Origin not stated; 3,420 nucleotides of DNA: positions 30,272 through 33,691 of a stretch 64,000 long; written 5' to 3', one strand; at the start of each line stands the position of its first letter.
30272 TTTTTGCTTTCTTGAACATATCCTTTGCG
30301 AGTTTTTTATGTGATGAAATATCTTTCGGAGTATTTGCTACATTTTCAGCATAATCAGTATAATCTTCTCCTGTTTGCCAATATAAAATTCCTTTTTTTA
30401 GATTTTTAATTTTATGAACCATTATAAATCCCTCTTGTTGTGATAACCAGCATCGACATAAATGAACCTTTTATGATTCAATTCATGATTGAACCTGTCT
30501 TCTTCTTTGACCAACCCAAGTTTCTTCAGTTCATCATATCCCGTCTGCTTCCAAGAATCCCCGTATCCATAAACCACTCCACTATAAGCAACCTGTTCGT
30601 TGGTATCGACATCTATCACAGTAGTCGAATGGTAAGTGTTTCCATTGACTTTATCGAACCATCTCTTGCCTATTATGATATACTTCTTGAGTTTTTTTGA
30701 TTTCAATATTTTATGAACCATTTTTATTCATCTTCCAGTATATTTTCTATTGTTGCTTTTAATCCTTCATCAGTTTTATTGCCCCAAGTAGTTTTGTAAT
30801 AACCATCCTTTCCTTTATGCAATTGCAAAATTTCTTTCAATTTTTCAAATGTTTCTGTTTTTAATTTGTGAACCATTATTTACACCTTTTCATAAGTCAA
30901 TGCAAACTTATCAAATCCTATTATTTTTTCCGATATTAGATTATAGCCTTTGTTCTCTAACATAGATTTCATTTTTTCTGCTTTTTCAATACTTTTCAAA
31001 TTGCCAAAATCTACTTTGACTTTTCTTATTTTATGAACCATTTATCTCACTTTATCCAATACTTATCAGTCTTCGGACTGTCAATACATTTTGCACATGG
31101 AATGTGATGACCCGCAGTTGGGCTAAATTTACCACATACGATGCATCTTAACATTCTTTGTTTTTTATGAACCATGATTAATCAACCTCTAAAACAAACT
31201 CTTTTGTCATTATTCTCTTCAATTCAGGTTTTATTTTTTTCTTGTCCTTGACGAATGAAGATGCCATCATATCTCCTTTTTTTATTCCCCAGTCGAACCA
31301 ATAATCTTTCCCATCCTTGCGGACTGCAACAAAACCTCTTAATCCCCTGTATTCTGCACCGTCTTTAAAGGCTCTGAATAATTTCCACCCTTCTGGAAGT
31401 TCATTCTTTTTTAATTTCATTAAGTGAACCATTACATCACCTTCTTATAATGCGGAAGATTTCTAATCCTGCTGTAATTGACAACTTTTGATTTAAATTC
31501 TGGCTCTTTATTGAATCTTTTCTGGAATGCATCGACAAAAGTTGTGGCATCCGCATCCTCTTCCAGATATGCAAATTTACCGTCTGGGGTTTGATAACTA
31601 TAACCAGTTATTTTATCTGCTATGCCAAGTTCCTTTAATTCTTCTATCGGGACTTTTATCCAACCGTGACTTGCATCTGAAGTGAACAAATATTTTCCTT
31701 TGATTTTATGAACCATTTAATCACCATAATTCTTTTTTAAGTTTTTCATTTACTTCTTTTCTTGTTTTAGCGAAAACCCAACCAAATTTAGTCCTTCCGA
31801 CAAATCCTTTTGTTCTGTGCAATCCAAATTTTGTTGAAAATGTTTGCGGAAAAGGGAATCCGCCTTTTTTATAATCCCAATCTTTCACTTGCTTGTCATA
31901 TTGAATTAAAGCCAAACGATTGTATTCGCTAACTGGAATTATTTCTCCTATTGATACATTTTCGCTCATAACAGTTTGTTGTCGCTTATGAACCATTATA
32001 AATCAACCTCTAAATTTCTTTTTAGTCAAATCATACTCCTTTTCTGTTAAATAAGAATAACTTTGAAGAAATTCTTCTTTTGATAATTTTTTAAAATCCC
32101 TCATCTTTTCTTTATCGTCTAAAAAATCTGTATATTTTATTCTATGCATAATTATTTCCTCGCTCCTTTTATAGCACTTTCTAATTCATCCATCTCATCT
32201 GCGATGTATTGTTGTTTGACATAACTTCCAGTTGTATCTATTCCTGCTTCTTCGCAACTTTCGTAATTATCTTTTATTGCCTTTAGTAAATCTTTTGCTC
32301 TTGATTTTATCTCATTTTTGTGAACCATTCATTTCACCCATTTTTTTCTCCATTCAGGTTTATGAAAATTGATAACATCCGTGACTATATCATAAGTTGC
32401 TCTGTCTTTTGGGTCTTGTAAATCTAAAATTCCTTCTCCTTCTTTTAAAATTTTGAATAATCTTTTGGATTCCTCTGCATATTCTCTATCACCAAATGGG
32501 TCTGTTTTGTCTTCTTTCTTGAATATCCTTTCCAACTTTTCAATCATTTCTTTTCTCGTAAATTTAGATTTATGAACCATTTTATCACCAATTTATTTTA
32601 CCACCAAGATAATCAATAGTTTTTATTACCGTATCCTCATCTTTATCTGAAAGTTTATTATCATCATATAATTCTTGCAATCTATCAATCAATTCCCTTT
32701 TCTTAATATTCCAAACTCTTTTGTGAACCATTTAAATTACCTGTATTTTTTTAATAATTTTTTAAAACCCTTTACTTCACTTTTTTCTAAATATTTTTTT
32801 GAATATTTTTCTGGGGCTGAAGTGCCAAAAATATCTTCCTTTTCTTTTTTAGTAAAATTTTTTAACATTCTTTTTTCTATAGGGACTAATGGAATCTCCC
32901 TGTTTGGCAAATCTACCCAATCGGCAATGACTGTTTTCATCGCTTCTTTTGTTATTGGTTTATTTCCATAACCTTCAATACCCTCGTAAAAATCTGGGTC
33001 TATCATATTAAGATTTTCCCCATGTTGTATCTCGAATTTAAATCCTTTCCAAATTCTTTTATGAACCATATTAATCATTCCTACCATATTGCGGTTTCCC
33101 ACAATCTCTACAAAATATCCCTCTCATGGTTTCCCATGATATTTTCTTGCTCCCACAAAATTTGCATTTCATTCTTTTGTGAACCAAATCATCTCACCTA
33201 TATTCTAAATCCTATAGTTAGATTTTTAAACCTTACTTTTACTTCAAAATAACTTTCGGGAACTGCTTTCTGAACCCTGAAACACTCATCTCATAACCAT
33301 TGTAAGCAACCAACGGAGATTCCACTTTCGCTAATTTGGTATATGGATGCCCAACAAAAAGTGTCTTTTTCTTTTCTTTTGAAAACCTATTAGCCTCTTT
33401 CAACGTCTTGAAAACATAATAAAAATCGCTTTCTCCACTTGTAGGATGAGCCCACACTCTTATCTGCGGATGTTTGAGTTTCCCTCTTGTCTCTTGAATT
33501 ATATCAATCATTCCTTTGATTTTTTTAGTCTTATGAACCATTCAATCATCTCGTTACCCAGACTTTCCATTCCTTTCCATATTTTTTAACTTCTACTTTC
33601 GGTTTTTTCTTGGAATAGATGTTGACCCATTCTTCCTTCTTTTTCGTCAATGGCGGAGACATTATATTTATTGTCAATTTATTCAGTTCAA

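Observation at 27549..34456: Array of ~31 unrelated small genes that all begin with the same nucleotide block (GGTGA-N3-6-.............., giving MVHK)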

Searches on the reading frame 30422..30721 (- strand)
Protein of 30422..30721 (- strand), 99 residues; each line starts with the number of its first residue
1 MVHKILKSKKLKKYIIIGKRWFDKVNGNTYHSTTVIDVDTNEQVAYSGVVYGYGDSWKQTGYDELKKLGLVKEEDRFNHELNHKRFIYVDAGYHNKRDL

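Call 20: find_encoding_contigs(protein=window:30422-30721:-, flank=10000, max_places=10)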
Protein window:30422-30721:- (99 aa): 3 contigs read that carry it; 3 places shown.
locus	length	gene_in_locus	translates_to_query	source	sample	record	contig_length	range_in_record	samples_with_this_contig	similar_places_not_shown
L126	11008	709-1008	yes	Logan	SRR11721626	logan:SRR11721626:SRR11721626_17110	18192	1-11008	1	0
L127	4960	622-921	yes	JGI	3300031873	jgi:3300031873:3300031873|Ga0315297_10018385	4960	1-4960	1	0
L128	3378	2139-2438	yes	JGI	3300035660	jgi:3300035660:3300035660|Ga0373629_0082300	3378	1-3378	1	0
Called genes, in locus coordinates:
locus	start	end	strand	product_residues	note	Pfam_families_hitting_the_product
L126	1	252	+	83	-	?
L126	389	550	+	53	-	-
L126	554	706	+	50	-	-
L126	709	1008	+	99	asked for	-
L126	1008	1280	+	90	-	-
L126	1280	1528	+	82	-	-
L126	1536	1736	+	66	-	-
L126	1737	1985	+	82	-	-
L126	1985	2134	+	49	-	-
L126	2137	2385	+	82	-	-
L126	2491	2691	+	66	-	-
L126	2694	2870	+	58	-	-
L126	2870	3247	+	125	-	-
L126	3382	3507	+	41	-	-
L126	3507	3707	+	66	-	-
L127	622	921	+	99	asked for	-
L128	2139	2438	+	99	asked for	-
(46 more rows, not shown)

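Call 33: search_protein_families(library=pfam, proteins=[window:30422-30721:-], max_evalue=0.1)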
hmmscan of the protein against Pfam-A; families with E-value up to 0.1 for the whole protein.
window:30422-30721:- (99 aa): 0 families

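Call 39: search_protein_families(library=phrogs, alignment_id=A2, max_evalue=0.01)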
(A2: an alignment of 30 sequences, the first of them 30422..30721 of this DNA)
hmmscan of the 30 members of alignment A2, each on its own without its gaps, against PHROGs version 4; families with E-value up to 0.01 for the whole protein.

A. member 1, window:30422-30721:- (99 aa): 1 family
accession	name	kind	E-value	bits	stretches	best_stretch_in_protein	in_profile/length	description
phrog_6246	-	unknown function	5.6e-12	46.8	1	7-79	12-87/113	-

B. families by the number of members that match (of 30 scanned): 4 families
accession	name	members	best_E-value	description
phrog_6246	-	1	5.6e-12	-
phrog_2451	-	1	0.004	-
phrog_23069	-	1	0.006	-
phrog_21886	-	1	0.0075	-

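Call 40: find_homologous_proteins(query=window:30422-30721:-, max_evalue=0.001)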
Query window:30422-30721:- (99 aa): 340 proteins with E <= 0.001 among 371 candidates; the best 120 are listed.
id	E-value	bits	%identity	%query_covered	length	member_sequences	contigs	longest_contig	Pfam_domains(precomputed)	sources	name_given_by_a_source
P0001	2.2e-60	219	100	100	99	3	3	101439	-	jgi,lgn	jgi:hypothetical protein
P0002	2.2e-31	126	58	100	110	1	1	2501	-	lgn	-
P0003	4.4e-30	122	61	93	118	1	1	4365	-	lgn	-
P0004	1.0e-29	120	56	93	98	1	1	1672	-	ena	-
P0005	3.8e-29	119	63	88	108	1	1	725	-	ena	-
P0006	1.1e-28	117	59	89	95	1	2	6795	-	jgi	jgi:hypothetical protein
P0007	1.6e-28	117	61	88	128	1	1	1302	-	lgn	-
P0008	2.3e-28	116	56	90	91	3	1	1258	-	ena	-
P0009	2.8e-28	116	60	90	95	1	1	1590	-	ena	-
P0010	1.0e-27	114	60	88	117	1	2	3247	-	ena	-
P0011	3.3e-27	112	56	96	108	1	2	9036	-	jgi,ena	-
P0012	4.0e-27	112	58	87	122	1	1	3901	-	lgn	-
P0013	7.7e-27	111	56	97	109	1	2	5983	-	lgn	-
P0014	8.9e-27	111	57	90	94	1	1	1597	-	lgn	-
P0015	9.4e-27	111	56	97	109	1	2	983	-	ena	-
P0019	3.3e-26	109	58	89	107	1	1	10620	-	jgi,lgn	jgi:hypothetical protein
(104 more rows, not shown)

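Call 43: find_encoding_contigs(protein=P0011, flank=10000, max_places=4)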
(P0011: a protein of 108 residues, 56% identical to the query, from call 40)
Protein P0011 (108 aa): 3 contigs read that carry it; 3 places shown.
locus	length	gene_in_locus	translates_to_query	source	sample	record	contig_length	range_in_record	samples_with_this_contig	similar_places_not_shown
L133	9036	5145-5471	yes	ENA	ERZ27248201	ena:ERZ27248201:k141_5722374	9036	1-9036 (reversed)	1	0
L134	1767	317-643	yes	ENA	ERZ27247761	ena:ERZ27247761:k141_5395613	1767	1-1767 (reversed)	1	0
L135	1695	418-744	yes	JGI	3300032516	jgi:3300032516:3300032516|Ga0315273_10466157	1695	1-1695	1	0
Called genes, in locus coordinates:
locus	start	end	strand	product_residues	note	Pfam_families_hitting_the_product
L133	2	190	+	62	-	?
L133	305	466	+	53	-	-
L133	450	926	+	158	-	-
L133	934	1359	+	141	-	-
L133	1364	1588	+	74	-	-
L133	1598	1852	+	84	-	-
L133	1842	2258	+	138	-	-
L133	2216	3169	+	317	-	-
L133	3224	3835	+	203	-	-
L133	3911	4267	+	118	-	-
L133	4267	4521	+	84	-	PF26096:DUF8033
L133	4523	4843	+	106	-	-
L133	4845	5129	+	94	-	PF24192:DUF7417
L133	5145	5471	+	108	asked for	-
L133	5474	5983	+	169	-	-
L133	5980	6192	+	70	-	-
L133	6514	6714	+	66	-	-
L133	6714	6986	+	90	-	-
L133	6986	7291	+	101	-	-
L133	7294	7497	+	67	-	-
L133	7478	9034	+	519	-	?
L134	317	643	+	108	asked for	-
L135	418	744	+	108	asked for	-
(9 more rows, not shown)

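Call 44: find_encoding_contigs(protein=P0019, flank=10000, max_places=4)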
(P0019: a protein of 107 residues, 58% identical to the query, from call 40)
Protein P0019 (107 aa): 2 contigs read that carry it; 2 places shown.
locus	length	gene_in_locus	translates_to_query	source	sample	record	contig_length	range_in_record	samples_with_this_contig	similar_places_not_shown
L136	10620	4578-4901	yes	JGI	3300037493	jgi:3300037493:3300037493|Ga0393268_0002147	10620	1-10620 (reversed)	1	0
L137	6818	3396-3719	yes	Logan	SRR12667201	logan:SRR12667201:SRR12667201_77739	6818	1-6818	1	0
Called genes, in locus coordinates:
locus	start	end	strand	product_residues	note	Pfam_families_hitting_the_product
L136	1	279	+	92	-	?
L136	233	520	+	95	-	-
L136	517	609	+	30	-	-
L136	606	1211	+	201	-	-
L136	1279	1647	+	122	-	-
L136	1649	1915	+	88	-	-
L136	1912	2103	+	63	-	-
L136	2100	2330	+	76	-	-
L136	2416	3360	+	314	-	-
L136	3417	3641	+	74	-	-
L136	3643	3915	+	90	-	-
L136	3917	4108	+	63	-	-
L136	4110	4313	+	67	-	-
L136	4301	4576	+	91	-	-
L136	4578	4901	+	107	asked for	-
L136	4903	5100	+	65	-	-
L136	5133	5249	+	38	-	-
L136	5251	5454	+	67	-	-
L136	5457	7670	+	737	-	PF13385:Laminin_G_3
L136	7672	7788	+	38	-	-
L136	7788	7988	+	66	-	-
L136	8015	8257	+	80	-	-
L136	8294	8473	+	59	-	-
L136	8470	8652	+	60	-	-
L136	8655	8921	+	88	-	-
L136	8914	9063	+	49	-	-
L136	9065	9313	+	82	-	-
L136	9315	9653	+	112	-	-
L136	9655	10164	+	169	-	-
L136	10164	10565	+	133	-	-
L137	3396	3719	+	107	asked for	-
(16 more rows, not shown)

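Call 45: find_encoding_contigs(protein=P0002, flank=10000, max_places=4)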
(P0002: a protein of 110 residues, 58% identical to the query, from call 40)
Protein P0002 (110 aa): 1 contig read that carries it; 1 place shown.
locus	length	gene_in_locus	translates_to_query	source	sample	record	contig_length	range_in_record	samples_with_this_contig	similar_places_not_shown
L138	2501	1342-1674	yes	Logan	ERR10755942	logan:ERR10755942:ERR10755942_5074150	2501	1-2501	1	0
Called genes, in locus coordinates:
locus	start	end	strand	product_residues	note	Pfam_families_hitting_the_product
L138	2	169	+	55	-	?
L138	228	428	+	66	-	-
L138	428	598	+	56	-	-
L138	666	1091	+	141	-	-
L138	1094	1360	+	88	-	-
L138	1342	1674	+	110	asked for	-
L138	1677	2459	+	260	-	-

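Call 52: find_related_loci(query=A3, collection=metagenome_contigs, flank=10000)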
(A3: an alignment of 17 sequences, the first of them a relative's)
Query A3 (99 aa) in metagenome_contigs; peptide patterns used: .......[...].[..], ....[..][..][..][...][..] (x = any residue, [..] = any of these).
563 stretches matched a pattern; 419 encode a relative of the query (tblastn E <= 1e-3); the best 80 are kept; 80 distinct loci.
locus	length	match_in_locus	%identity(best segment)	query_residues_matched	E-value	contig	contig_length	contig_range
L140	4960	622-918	100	1-99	4e-63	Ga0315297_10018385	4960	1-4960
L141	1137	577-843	62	11-99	2e-36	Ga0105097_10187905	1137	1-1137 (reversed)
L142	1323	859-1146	60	1-99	2e-35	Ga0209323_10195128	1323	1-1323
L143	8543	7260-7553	57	1-99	7e-34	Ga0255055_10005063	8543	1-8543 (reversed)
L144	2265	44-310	58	11-99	3e-32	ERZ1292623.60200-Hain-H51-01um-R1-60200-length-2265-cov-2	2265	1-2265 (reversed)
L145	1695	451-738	56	5-99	1e-31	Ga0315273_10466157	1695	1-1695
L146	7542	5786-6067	55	7-99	3e-31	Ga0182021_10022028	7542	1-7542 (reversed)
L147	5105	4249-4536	56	3-99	3e-30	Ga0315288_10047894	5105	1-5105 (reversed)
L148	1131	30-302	55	10-99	1e-30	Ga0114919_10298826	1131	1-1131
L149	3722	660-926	55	12-99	3e-29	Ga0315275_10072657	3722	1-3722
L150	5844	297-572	52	10-99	1e-27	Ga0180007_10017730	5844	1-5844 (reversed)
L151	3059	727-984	55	14-99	1e-27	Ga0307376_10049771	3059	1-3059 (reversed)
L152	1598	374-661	50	4-99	9e-26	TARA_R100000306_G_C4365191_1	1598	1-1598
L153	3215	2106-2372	53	12-99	1e-25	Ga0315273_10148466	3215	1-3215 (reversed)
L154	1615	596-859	51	13-99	2e-25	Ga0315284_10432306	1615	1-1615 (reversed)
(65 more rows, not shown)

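Call 58: search_protein_families(library=pfam, proteins=[L143:559-2469:+, L143:2469-3254:+, L143:3559-5934:+, L133:2207-3169:+, L136:2416-3360:+, L136:606-1211:+, L146:3711-4646:+, L146:2625-3272:+, L138:1677-2459:+, L133:3224-3835:+], max_evalue=0.01)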
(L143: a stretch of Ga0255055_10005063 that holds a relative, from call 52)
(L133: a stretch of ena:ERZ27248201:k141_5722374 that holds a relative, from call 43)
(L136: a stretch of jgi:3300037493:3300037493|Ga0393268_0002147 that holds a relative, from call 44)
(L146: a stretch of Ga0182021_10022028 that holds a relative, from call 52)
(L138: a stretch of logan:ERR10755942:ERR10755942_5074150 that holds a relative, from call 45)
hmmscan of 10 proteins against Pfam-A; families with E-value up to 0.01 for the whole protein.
L143:559-2469:+ (636 aa): 0 families

L143:2469-3254:+ (261 aa): 0 families

L143:3559-5934:+ (791 aa): 1 family
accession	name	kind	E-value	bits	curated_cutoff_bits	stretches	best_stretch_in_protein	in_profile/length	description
PF24517.2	CBM96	-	1.6e-13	51.2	26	1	217-368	5-144/164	Carbohydrate-binding module family 96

L133:2207-3169:+ (320 aa): 0 families

L136:2416-3360:+ (314 aa): 0 families

L136:606-1211:+ (201 aa): 0 families

L146:3711-4646:+ (311 aa): 0 families

L146:2625-3272:+ (215 aa): 1 family
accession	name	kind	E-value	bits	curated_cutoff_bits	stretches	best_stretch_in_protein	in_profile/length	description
PF20563.3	DUF6773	-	0.0014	19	27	1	90-158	72-144/163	Family of unknown function (DUF6773)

L138:1677-2459:+ (260 aa): 0 families

L133:3224-3835:+ (203 aa): 0 families

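Call 80: predict_structure(alignment_id=A4)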
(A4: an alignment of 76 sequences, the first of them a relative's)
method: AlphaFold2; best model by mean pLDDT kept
length: 99 residues; sequences in the alignment: 76
mean_pLDDT: 94.0   pTM: 0.80
mean pLDDT of the five models: 94.0, 93.5, 93.0, 92.1, 91.7
residues with pLDDT >= 90: 89; 70-90: 9; 50-70: 1; < 50: 0
segments of 3 or more residues with pLDDT < 50: none
pLDDT, mean of each block of 10 residues (from residue 1): 74 97 95 98 97 96 97 95 96 94
secondary structure, 60 per line:
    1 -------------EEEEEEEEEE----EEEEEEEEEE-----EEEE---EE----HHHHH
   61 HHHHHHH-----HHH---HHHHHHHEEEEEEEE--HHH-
elements in order: E14-23 E28-37 E43-46 H56-67 H79-85 E86-93

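Call 95: fold_search(model_id=the predicted structure, library=pdb)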
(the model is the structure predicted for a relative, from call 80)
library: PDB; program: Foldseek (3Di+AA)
matches with E <= 10: 1603; with E <= 0.001: 0
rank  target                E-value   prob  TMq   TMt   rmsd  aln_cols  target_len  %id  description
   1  6ozi_B                4.8e-03  0.98  0.36  0.18   5.8        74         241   18  Crystal structure of Ciona intestinalis (Ci) Endonuclease V (D234N) in complex with a 23mer DNA containing an inosine  (released 2019-09-04)
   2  6ozi_A                4.8e-03  0.98  0.37  0.18   5.8        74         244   18  Crystal structure of Ciona intestinalis (Ci) Endonuclease V (D234N) in complex with a 23mer DNA containing an inosine  (released 2019-09-04)
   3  4xpu_B                5.4e-03  0.97  0.35  0.18   6.6        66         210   17  The crystal structure of EndoV from E.coli (released 2015-08-19)
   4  6ozh_A                1.1e-02  0.94  0.35  0.17   6.2        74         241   15  Crystal structure of Ciona intestinalis (Ci) Endonuclease V in complex with a 24mer DNA containing an inosine followed (released 2019-09-04)
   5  7u65_G                1.6e-02  0.97  0.37  0.43   4.0        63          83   17  Structure of E. coli dGTPase bound to T7 bacteriophage protein Gp1.2 (released 2022-08-31)
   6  4xpu_A                2.0e-02  0.89  0.34  0.17   6.4        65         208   15  The crystal structure of EndoV from E.coli (released 2015-08-19)
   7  6ozj_A                2.5e-02  0.77  0.33  0.15   9.0        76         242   14  Crystal structure of Mus musculus (Mm) Endonuclease V in complex with a 23mer RNA oligo containing an inosine in the a (released 2019-09-04)
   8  3hst_D                3.0e-02  0.89  0.44  0.35   9.5       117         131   13  N-Terminal RNASE H domain of rv2228c from mycobacterium tuberculosis as a fusion protein with maltose binding protein (released 2010-04-28)
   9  4h8k_A                5.1e-02  0.41  0.34  0.28   8.5       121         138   12  Crystal structure of LC11-RNase H1 in complex with RNA/DNA hybrid (released 2013-09-25)
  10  3hst_B                5.5e-02  0.80  0.45  0.34   9.1       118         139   14  N-Terminal RNASE H domain of rv2228c from mycobacterium tuberculosis as a fusion protein with maltose binding protein (released 2010-04-28)
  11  6oze                  6.3e-02  0.90  0.41  0.19   4.6        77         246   13  Crystal structure of the catalytic domain of human Endonuclease V (C140S/C225S/C226A/C228S) (released 2019-09-04)
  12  4nsp                  6.7e-02  0.21  0.26  0.14   9.2        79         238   16  Crystal structure of human ENDOV (released 2014-09-10)
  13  6ozp_A                7.6e-02  0.63  0.34  0.17   6.0        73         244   15  Crystal structure of Mus musculus (Mm) Endonuclease V in complex with a 23mer RNA oligo containing an inosine after a  (released 2019-09-04)
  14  6ozq_A                8.7e-02  0.44  0.31  0.14   9.2        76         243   14  Crystal structure of Mus musculus (Mm) Endonuclease V (K155M) in complex with a 23mer RNA oligo containing an inosine  (released 2019-09-04)
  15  6ozs_A                9.3e-02  0.51  0.32  0.16   6.0        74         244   15  Crystal structure of Mus musculus (Mm) Endonuclease V in complex with a 23mer RNA oligo containing an inosine after a  (released 2019-09-04)
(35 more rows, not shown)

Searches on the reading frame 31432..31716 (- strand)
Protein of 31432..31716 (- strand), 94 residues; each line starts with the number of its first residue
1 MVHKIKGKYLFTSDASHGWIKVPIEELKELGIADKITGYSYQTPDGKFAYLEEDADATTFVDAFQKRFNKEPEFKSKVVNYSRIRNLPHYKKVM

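Call 33: search_protein_families(library=pfam, proteins=[window:31432-31716:-], max_evalue=0.1)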
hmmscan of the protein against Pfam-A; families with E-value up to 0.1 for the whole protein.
window:31432-31716:- (94 aa): 1 family
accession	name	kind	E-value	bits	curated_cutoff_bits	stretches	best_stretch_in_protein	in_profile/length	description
PF20225.4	DUF6584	-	0.055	14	27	1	45-83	56-96/171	Family of unknown function (DUF6584)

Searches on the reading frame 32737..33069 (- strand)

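Call 33: search_protein_families(library=pfam, proteins=[window:32737-33069:-], max_evalue=0.1)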
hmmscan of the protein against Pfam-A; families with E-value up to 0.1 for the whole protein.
window:32737-33069:- (110 aa): 1 family
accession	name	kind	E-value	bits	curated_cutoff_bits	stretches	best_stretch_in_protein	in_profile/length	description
PF09236.15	AHSP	-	0.02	15.8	27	1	36-54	25-43/87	Alpha-haemoglobin stabilising protein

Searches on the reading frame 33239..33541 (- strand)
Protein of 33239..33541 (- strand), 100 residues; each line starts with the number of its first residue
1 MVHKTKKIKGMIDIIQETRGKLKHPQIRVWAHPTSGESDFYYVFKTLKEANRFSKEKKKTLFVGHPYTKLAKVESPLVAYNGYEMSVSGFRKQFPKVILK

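Call 11: find_encoding_contigs(protein=window:33239-33541:-, flank=10000, max_places=10)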
Protein window:33239-33541:- (100 aa): 5 contigs read that carry it; 5 places shown.
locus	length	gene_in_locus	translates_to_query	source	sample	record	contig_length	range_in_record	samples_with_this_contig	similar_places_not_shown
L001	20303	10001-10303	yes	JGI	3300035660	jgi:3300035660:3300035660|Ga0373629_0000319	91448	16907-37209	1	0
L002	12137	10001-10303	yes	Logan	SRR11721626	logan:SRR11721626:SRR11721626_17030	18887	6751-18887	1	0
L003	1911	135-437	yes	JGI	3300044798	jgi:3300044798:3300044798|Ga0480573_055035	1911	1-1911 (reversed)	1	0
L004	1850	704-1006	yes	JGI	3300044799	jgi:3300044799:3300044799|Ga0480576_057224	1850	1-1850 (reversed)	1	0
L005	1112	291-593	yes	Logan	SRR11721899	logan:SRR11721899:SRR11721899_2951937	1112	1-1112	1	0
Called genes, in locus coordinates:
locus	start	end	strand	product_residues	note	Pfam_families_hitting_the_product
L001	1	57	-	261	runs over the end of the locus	-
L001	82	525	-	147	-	-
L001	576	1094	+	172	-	-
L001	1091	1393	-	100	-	-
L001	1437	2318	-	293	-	PF01145:Band_7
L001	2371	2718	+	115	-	PF01909:NTP_transf_2 (weak), PF18765:Polbeta (faint)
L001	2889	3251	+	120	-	-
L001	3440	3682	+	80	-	-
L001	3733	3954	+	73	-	-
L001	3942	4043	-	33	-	-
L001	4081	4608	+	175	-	-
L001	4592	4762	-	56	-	-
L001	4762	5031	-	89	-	-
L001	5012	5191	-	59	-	-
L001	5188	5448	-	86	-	-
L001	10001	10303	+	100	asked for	-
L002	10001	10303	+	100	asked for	-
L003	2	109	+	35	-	?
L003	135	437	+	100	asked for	-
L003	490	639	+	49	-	-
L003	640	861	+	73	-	-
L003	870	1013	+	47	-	-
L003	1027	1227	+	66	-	-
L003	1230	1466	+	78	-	-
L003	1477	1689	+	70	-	-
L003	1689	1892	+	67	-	-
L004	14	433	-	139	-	-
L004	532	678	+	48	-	-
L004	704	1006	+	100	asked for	-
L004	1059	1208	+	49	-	-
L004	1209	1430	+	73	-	-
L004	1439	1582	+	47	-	-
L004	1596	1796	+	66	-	-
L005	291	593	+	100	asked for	-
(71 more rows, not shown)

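Call 33: search_protein_families(library=pfam, proteins=[L004:14-433:-, window:33239-33541:-], max_evalue=0.1)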
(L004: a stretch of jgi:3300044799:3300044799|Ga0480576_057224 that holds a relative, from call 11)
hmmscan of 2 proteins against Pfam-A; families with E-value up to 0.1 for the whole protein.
L004:14-433:- (139 aa): 2 families
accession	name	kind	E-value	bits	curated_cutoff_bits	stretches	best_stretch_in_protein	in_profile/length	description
PF14887.12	HMG_box_5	-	0.023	15.1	25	1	55-84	32-61/86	HMG (high mobility group) box 5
PF05009.17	EBV-NA3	-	0.084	12.8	24.4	1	54-85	116-148/254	Epstein-Barr virus nuclear antigen 3 (EBNA-3)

window:33239-33541:- (100 aa): 0 families

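Call 71: search_protein_families(library=phrogs, proteins=[L004:14-433:-], max_evalue=0.05)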
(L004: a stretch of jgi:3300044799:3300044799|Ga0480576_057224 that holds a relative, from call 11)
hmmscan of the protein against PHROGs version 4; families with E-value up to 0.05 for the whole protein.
L004:14-433:- (139 aa): 0 families
